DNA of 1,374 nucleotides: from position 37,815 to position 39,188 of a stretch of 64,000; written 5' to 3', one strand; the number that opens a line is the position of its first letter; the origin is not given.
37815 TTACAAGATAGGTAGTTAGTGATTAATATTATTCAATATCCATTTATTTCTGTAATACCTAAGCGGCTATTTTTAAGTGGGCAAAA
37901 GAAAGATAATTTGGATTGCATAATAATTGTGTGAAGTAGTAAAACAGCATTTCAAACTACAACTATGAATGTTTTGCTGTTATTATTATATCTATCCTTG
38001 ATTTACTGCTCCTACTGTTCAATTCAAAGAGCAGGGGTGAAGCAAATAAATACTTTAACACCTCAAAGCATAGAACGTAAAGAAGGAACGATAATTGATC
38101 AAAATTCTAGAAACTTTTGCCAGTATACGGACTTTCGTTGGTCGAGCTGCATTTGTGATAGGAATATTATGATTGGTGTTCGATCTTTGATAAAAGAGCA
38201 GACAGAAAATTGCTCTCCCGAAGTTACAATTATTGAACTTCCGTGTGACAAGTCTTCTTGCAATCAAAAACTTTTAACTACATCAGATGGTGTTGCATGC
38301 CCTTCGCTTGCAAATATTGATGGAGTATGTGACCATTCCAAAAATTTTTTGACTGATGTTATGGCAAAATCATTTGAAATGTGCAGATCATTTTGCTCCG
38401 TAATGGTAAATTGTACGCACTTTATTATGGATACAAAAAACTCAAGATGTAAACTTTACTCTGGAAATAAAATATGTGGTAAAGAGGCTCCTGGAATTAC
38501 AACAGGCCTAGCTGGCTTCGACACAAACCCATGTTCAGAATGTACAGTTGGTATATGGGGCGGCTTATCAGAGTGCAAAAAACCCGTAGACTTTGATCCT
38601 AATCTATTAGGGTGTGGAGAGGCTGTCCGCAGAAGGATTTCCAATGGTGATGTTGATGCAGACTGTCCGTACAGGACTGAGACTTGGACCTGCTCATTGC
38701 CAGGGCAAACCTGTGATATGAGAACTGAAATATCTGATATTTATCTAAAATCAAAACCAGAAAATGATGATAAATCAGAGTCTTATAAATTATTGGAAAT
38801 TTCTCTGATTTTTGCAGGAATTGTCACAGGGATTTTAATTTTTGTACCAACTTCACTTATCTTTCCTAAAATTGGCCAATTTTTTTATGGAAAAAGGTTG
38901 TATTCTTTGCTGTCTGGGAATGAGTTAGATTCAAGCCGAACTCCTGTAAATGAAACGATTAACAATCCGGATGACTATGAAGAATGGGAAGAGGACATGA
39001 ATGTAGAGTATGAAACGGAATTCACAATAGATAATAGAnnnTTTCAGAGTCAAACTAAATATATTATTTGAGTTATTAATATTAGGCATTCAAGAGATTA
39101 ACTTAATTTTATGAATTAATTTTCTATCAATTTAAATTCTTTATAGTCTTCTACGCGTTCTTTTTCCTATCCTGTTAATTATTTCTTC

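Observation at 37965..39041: TRAP/MIC2-family adhesin candidate: PAN/apple plus degenerate TSP1 plus TM plus acidic Trp-containing tail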

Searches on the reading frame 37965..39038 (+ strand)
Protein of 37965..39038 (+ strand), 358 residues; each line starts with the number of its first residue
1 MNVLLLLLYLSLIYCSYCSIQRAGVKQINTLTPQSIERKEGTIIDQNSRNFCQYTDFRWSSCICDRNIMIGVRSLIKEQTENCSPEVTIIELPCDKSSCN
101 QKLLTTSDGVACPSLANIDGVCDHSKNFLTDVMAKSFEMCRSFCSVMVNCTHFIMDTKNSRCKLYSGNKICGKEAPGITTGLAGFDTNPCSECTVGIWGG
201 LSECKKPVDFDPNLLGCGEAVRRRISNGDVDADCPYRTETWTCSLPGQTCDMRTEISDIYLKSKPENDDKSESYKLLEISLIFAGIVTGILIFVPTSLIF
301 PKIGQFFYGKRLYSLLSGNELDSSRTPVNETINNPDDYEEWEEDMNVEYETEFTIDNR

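Call 4: search_protein_families(library=pfam, proteins=[window:37965-39038:+], max_evalue=10)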
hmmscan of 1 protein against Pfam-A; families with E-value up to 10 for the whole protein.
window:37965-39038:+ (358 aa): 1 family
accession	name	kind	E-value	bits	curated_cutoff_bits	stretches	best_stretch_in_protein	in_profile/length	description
PF00024.32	PAN_1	-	0.00024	21.3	21.4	1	132-169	19-56/76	PAN domain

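Call 5: find_homologous_proteins(query=window:37965-39038:+)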
Query window:37965-39038:+ (358 aa): 12 proteins with E <= 0.001 among 940 candidates.
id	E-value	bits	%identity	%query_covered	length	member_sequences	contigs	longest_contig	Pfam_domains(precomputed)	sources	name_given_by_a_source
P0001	8.6e-242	819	99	100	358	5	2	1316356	-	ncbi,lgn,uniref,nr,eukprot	ncbi:unnamed protein product [Cryptosporidium hominis]|uniref:Apple domain-containing protein n=1 Ta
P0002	4.2e-232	787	95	100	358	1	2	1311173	-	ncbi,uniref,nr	ncbi:hypothetical protein CmeUKMEL1_12940 [Cryptosporidium meleagridis]|uniref:PAN domain protein n=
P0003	4.2e-208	708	82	100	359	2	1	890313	-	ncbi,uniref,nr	ncbi:TSP1 domain-containing protein TSP6 precursor [Cryptosporidium ubiquitum]|uniref:TSP1 domain-co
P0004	3.5e-199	679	80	100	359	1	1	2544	-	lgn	-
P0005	2.9e-184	630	73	100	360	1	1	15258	-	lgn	-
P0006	3.3e-174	597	73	96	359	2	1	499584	-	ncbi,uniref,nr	ncbi:CpTSP6 extracellular membrane-associated [Cryptosporidium canis]|uniref:CpTSP6 extracellular me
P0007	2.1e-171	588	74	94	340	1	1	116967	-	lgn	-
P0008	9.6e-171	586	69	100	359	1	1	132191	-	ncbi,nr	ncbi:TSP1 domain-containing protein TSP6 precursor [Cryptosporidium felis]|nr:TSP1 domain-containing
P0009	4.5e-159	547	62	100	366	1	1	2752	-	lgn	-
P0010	8.9e-146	503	61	98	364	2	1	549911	-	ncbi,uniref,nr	ncbi:hypothetical protein FG379_001175 [Cryptosporidium bovis]|uniref:uncharacterized protein n=1 Ta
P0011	1.8e-144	499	63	96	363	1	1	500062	-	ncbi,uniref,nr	ncbi:CpTSP6 extracellular membrane-associated protein with a signal peptide [Cryptosporidium ryanae]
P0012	2.9e-88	314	47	85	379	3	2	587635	-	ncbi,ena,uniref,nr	ncbi:hypothetical protein cand_006020 [Cryptosporidium andersoni]|uniref:PAN domain-containing prote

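Call 6: search_solved_structures(query=window:37965-39038:+, max_evalue=10, show_alignments=3)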
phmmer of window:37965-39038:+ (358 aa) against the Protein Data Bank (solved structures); distinct sequences matched with E-value up to 10: 1.
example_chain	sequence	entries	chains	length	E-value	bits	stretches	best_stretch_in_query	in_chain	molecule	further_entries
4a5v_A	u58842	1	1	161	3.3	9.6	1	132-168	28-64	MICRONEMAL PROTEIN 4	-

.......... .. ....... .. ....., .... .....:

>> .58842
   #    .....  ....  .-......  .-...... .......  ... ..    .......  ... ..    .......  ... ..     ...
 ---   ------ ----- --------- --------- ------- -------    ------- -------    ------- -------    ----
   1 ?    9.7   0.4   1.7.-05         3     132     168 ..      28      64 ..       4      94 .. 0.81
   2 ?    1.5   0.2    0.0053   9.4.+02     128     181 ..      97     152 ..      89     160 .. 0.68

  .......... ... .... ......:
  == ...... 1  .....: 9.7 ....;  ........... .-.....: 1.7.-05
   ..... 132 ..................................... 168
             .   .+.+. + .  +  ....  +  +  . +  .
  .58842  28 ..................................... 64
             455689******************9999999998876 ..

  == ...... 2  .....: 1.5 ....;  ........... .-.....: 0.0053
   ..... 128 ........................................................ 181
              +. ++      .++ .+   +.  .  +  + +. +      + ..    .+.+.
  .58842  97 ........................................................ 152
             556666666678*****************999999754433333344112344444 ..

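Call 20: search_solved_structures(query=A1, max_evalue=10, show_alignments=4)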
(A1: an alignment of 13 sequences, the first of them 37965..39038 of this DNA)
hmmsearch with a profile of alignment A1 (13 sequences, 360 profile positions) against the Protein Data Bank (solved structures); distinct sequences matched with E-value up to 10: 7.
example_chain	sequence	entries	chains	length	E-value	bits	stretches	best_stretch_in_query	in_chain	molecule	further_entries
2j8j_A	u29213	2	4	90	0.0031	19.5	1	131-170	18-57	COAGULATION FACTOR XI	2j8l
2yil_A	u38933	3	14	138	0.065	15.2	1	124-189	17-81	MICRONEME ANTIGEN L2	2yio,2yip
7qot_A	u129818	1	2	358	0.089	14.7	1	131-169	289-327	Coagulation factor XIa heavy chain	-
12bn_A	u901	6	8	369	0.1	14.5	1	131-169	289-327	Coagulation factor XIa heavy chain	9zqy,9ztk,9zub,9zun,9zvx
5eod_A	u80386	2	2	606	0.54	12.1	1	131-169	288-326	Coagulation factor XI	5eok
5i25_A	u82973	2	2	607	0.54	12.1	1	131-169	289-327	Coagulation factor XI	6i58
9pq1_A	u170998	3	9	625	0.57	12.1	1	131-169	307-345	Coagulation factor XI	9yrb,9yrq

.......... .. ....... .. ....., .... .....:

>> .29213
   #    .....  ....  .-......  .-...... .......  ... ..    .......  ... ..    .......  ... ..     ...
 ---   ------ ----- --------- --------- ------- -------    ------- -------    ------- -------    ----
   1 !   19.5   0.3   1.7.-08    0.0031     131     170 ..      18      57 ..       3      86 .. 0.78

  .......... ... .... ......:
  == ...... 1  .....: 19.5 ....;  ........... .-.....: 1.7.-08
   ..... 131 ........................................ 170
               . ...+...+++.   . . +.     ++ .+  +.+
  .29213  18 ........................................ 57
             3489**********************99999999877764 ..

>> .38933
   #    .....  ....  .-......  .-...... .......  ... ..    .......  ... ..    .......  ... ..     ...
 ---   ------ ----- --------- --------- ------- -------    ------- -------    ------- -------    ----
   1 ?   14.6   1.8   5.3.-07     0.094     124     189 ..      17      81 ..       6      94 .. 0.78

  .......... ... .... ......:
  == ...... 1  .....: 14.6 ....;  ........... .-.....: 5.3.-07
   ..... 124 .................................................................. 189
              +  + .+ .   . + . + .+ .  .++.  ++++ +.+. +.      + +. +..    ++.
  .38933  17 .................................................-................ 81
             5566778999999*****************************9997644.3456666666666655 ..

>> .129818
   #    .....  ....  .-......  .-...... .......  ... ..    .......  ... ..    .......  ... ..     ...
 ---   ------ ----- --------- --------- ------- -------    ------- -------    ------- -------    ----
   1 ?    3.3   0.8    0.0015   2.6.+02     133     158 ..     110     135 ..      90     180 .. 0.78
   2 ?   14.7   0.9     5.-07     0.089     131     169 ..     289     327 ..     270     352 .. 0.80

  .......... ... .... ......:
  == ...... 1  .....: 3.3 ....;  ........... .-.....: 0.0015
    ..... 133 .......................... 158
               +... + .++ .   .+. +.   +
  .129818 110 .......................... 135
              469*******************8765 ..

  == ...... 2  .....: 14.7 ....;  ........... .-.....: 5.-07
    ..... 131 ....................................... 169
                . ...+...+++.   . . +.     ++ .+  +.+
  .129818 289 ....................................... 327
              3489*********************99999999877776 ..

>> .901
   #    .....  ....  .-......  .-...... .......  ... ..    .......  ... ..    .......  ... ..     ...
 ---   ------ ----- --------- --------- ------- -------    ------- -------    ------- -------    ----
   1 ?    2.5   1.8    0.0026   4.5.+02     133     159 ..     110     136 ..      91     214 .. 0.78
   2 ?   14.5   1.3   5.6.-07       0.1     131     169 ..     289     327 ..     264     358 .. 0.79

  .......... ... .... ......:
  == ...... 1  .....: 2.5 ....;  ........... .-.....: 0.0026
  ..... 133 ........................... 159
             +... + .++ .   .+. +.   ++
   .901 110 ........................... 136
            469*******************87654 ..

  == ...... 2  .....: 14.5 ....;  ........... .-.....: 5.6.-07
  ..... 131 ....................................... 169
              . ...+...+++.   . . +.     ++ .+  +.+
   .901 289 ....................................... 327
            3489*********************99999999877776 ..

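Call 28: predict_structure(alignment_id=A1)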
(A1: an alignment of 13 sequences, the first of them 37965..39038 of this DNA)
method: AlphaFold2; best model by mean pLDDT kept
length: 358 residues; sequences in the alignment: 13
mean_pLDDT: 40.4   pTM: 0.23
mean pLDDT of the five models: 40.4, 39.9, 39.8, 38.6, 34.1
residues with pLDDT >= 90: 0; 70-90: 0; 50-70: 79; < 50: 279
segments of 3 or more residues with pLDDT < 50: 14-50, 52-75, 77-202, 227-244, 251-278, 321-358
pLDDT, mean of each block of 10 residues (from residue 1): 59 44 30 30 32 41 32 44 39 29 26 30 36 33 31 34 35 32 31 38 56 54 48 45 49 36 35 45 56 59 63 61 38 34 37 35
secondary structure, 60 per line:
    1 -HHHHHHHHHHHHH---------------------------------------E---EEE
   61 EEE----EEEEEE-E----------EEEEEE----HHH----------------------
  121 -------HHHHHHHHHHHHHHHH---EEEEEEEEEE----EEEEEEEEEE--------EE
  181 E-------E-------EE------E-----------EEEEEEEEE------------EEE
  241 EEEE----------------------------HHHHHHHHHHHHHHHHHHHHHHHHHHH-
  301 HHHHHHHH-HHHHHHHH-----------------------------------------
elements in order: H2-14 E58-63 E68-73 E86-91 H128-143 E147-156 E161-170 E179-181 E217-225 E238-244 H273-299 H301-308 H310-317

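Call 29: search_protein_representatives(alignment_id=A1)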
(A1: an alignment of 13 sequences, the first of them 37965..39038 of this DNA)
Query: 13 sequences, 360 profile positions. Proteins with E-value up to 0.001 (for the whole library): 2; up to 1e-10: 1; up to 1e-30: 1. The best 2 are listed.
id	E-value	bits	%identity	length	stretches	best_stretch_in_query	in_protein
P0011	9.3e-184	626.6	-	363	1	1-360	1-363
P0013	9.7e-05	37.7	-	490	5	127-169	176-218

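Call 53: fold_search(model_id=the predicted structure, library=pdb)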
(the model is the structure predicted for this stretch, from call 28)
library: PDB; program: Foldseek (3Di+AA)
matches with E <= 10: 253; with E <= 0.001: 0
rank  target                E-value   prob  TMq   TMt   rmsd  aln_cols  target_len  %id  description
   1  1w0r_A                3.8e-02  0.20  0.10  0.08  33.1       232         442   13  Solution structure of dimeric form of properdin by X-ray solution scattering and analytical ultracentrifugation (released 2005-07-06)
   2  7y4l_KA               7.2e-02  0.08  0.08  0.12  31.2       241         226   10  PBS of PBS-PSII-PSI-LHCs from Porphyridium purpureum. (released 2023-01-18)
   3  1szl_MODEL_1_A        1.2e-01  0.66  0.11  0.39   4.6        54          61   20  F-spondin TSR domain 1 (released 2005-04-19)
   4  6rv6_A                1.7e-01  0.21  0.09  0.18  18.8       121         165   20  Structure of properdin lacking TSR3 based on anomalous data (released 2019-08-21)
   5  2n6f_MODEL_1_A        1.7e-01  0.16  0.10  0.20  16.1       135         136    8  Structure of Pleiotrophin (released 2016-04-20)
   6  3fss                  1.7e-01  0.11  0.09  0.14  16.5       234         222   12  Structure of the tandem PH domains of Rtt106 (released 2009-12-22)
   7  6e49_C                2.4e-01  0.07  0.08  0.11  19.9       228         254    7  Pif1 peptide bound to PCNA trimer (released 2018-08-22)
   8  6rus_A                3.1e-01  0.11  0.10  0.15  31.7       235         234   12  Structure of a functional properdin monomer (released 2019-08-21)
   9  3tvv_A                3.5e-01  0.10  0.10  0.14  16.4       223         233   10  Structure of the tandem PH domains of Rtt106 (residues 68-315) (released 2012-02-01)
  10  4hql_A                7.0e-01  0.69  0.10  0.13   4.3        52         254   19  Crystal structure of magnesium-loaded Plasmodium vivax TRAP protein (released 2012-12-26)
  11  4hqo_B                8.8e-01  0.63  0.09  0.12   4.5        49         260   20  Crystal structure of Plasmodium vivax TRAP protein (released 2012-12-26)
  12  4hqo_A                8.8e-01  0.41  0.10  0.13   6.1        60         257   18  Crystal structure of Plasmodium vivax TRAP protein (released 2012-12-26)
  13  3f1w                  9.9e-01  0.02  0.08  0.10  18.9       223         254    9  Crystal structure of a mutant proliferating cell nuclear antigen that blocks translesion synthesis (released 2008-12-23)
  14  3gyp                  1.0e+00  0.06  0.10  0.14  16.8       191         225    8  Rtt106p (released 2009-12-08)
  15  7tid_H                1.2e+00  0.03  0.09  0.12  20.5       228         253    9  Structure of the yeast clamp loader (Replication Factor C RFC) bound to the sliding clamp (Proliferating Cell Nuclear  (released 2022-02-16)
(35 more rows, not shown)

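Call 58: search_protein_families(library=pfam, alignment_id=A1, max_evalue=10)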
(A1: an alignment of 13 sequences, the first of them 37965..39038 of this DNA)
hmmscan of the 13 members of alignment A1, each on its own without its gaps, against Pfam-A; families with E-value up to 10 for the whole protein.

A. member 1, window:37965-39038:+ (358 aa): 1 family
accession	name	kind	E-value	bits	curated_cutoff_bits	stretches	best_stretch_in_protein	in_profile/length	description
PF00024.32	PAN_1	-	0.00024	21.3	21.4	1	132-169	19-56/76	PAN domain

B. families by the number of members that match (of 13 scanned): 5 families
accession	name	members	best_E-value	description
PF00024.32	PAN_1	13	0.00022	PAN domain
PF01091.23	PTN_MK_C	6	0.044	PTN/MK heparin-binding protein family, C-terminal domain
PF14295.12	PAN_4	1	0.038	PAN domain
PF10961.13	SelK_SelG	1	0.17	Selenoprotein SelK_SelG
PF21361.3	Sina_ZnF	1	0.36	Sina, zinc finger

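Call 59: search_protein_families(library=pfam, proteins=[P0013], max_evalue=10)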
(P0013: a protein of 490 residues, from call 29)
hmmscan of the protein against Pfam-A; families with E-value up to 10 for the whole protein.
P0013 (490 aa): 5 families
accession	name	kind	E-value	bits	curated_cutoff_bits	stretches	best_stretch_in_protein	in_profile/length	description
PF00024.32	PAN_1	-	6.5e-41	138.5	21.4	5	358-416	20-76/76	PAN domain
PF14295.12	PAN_4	-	6e-28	97.1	27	5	360-390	16-51/51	PAN domain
PF08276.17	PAN_2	-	2.9e-06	27.7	21.1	3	103-131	29-59/67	PAN-like domain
PF08277.18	PAN_3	-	0.024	14.9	21.1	3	101-131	19-47/71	PAN-like domain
PF13887.11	MYRF_ICA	-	0.11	12.2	24.1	1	280-290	15-25/36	Myelin regulatory factor ICA domain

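Call 64: find_encoding_contigs(protein=window:37965-39038:+, flank=6000, max_places=4)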
Protein window:37965-39038:+ (358 aa): 24 contigs read that carry it; 3 places shown.
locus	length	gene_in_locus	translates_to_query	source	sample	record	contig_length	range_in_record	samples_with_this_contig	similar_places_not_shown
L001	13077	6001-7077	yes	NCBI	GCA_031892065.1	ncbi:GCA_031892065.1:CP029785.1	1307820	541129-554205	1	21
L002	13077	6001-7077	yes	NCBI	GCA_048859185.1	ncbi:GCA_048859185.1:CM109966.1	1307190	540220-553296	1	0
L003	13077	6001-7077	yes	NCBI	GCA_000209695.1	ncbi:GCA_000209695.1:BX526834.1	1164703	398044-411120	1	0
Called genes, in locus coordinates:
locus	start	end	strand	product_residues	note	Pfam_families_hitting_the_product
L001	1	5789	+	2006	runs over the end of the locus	PF27562:APC1_4th, PF21282:APC1_3rd (weak)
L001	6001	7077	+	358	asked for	-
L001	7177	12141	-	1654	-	PF00400:WD40 (faint), PF23381:Beta-prop_IFT122_1st (weak), PF24805:EIF3I (faint), PF24814:WD40_Prp19 (faint), PF25173:Beta-prop_WDR3_1st (weak), PF25174:Beta-prop_THOC3 (weak), PF25175:Beta-prop_WDR5 (weak), PF00439:Bromodomain (weak), +1 more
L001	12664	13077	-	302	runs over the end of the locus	-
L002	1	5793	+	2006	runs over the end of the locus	PF27562:APC1_4th, PF21282:APC1_3rd (weak)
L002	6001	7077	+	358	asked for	-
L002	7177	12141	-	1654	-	PF00400:WD40 (faint), PF23381:Beta-prop_IFT122_1st (weak), PF24805:EIF3I (faint), PF24814:WD40_Prp19 (faint), PF25173:Beta-prop_WDR3_1st (weak), PF25174:Beta-prop_THOC3 (weak), PF25175:Beta-prop_WDR5 (weak), PF00439:Bromodomain (weak), +1 more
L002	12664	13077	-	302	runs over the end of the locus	-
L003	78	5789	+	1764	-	PF27562:APC1_4th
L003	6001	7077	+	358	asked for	-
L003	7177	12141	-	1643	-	PF00400:WD40 (faint), PF23381:Beta-prop_IFT122_1st (weak), PF24805:EIF3I (faint), PF24814:WD40_Prp19 (faint), PF25173:Beta-prop_WDR3_1st (weak), PF25174:Beta-prop_THOC3 (weak), PF25175:Beta-prop_WDR5 (weak), PF00439:Bromodomain (weak), +2 more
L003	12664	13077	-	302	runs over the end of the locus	-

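Call 78: find_encoding_contigs(protein=P0012, flank=7000, max_places=1)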
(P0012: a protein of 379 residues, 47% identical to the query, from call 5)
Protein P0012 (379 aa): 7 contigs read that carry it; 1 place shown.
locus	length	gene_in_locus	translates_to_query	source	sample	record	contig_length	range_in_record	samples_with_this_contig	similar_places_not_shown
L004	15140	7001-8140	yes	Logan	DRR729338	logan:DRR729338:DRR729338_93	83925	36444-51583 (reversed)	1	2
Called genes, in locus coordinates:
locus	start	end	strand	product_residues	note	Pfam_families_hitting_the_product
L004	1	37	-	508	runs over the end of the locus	PF03372:Exo_endo_phos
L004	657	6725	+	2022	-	PF27562:APC1_4th (faint)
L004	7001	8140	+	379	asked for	-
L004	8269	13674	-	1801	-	PF25174:Beta-prop_THOC3 (weak), PF00400:WD40 (faint), PF23381:Beta-prop_IFT122_1st, PF24814:WD40_Prp19 (weak), PF24817:WD40_WDHD1_1st (faint), PF25173:Beta-prop_WDR3_1st (weak), PF25175:Beta-prop_WDR5, PF23414:Beta-prop_EML_2 (faint)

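Call 79: find_encoding_contigs(protein=P0002, flank=1000, max_places=1)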
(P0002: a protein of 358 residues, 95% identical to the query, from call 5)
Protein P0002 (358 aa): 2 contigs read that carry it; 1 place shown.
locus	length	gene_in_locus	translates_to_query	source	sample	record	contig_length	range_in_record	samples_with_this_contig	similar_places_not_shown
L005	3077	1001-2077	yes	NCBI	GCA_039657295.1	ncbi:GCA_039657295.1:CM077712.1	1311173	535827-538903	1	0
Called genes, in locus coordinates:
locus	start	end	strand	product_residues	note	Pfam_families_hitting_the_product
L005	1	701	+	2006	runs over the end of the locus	PF27562:APC1_4th, PF21282:APC1_3rd (faint)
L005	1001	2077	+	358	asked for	-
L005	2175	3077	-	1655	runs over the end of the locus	PF25174:Beta-prop_THOC3 (weak), PF00400:WD40 (faint), PF23381:Beta-prop_IFT122_1st (weak), PF24796:WDR55 (faint), PF24814:WD40_Prp19 (faint), PF25173:Beta-prop_WDR3_1st (weak), PF25175:Beta-prop_WDR5 (weak), PF00439:Bromodomain (weak), +1 more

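Call 80: find_encoding_contigs(protein=P0003, flank=1000, max_places=1)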
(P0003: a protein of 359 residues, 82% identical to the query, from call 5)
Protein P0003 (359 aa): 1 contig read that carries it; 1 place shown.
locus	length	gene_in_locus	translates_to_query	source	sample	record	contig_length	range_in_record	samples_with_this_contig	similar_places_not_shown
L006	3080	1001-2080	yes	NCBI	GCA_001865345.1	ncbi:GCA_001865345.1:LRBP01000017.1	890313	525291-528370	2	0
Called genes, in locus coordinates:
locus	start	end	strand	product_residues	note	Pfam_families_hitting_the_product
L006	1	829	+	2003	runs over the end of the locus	PF27562:APC1_4th, PF21282:APC1_3rd (weak)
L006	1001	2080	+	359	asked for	-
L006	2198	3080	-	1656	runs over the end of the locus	PF25174:Beta-prop_THOC3 (weak), PF00400:WD40 (faint), PF23381:Beta-prop_IFT122_1st (weak), PF23393:Beta-prop_WDR90_POC16_2nd (faint), PF24796:WDR55 (faint), PF24805:EIF3I (faint), PF25173:Beta-prop_WDR3_1st (weak), PF25175:Beta-prop_WDR5 (weak), +3 more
